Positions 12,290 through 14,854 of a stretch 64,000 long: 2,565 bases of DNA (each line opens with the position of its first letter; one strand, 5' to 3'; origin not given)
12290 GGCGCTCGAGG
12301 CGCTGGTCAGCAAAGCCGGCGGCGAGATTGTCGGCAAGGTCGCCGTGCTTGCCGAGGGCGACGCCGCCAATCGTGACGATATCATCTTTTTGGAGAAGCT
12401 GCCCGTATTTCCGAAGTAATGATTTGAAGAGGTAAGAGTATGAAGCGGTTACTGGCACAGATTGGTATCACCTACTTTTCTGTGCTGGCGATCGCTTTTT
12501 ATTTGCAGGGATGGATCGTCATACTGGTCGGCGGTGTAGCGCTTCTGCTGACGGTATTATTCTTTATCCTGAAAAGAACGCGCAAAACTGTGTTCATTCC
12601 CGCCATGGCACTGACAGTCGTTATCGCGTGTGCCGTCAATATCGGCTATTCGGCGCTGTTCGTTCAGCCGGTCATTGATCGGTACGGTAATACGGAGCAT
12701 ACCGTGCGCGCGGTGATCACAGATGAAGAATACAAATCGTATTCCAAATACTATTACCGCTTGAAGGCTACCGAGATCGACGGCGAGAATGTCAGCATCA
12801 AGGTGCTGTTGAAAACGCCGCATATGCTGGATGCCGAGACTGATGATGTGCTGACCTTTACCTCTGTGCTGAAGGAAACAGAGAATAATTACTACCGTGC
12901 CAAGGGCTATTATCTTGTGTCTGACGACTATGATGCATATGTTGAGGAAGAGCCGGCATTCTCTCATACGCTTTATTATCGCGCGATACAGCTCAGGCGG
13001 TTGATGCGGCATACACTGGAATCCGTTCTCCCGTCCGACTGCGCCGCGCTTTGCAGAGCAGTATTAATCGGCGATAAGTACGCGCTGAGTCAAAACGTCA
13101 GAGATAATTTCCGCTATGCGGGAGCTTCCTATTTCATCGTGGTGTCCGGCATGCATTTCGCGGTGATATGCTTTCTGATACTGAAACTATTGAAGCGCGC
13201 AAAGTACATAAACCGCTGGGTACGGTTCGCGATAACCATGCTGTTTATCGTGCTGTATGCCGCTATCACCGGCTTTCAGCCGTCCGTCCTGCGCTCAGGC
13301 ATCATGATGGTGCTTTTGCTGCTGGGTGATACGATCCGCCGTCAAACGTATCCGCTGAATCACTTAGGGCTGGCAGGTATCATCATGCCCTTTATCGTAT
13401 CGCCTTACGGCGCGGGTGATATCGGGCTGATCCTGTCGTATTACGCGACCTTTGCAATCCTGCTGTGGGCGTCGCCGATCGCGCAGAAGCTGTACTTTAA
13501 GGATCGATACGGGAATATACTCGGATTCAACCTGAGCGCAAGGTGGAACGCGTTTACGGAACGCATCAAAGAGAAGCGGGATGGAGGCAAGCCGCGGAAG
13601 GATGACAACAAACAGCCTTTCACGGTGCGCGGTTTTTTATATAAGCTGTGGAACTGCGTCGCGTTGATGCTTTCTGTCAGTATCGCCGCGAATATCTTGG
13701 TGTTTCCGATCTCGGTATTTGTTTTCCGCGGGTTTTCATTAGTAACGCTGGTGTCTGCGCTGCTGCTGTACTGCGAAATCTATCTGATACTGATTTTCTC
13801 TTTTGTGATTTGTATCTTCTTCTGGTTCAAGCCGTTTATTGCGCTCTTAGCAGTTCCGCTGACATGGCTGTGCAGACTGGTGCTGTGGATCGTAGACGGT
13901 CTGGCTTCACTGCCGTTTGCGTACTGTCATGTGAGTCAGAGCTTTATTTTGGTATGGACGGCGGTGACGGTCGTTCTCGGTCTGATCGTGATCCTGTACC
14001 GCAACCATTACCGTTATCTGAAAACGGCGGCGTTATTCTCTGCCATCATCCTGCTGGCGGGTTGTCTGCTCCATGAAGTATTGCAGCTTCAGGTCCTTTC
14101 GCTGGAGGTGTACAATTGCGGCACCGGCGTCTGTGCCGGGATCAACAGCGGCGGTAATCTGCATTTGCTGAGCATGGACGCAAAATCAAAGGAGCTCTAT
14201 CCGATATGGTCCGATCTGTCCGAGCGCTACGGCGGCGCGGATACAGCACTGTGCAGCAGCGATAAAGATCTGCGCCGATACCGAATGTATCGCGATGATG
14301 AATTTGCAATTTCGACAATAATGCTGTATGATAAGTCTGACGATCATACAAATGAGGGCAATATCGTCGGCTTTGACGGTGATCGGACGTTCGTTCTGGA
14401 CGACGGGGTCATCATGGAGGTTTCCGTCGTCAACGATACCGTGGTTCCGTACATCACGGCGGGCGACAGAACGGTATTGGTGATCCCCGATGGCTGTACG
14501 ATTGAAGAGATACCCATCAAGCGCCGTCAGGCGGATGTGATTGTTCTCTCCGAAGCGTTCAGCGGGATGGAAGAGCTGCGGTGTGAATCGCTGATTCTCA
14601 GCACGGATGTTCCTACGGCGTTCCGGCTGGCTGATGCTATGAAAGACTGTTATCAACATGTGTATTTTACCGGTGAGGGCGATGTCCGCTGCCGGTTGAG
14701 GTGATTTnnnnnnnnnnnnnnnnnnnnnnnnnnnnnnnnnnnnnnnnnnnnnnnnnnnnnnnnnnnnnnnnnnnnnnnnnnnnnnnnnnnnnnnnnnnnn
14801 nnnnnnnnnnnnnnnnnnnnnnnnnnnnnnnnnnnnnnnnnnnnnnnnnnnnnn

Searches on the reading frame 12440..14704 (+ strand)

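Call 40: search_protein_families(library=pfam, proteins=[window:12440-14704:+], max_evalue=0.00001)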
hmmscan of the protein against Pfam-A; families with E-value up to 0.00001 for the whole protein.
window:12440-14704:+ (754 aa): 1 family
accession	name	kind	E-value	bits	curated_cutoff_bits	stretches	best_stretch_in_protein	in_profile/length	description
PF03772.21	Competence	-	1.2e-40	140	23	1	209-519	2-266/270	Competence protein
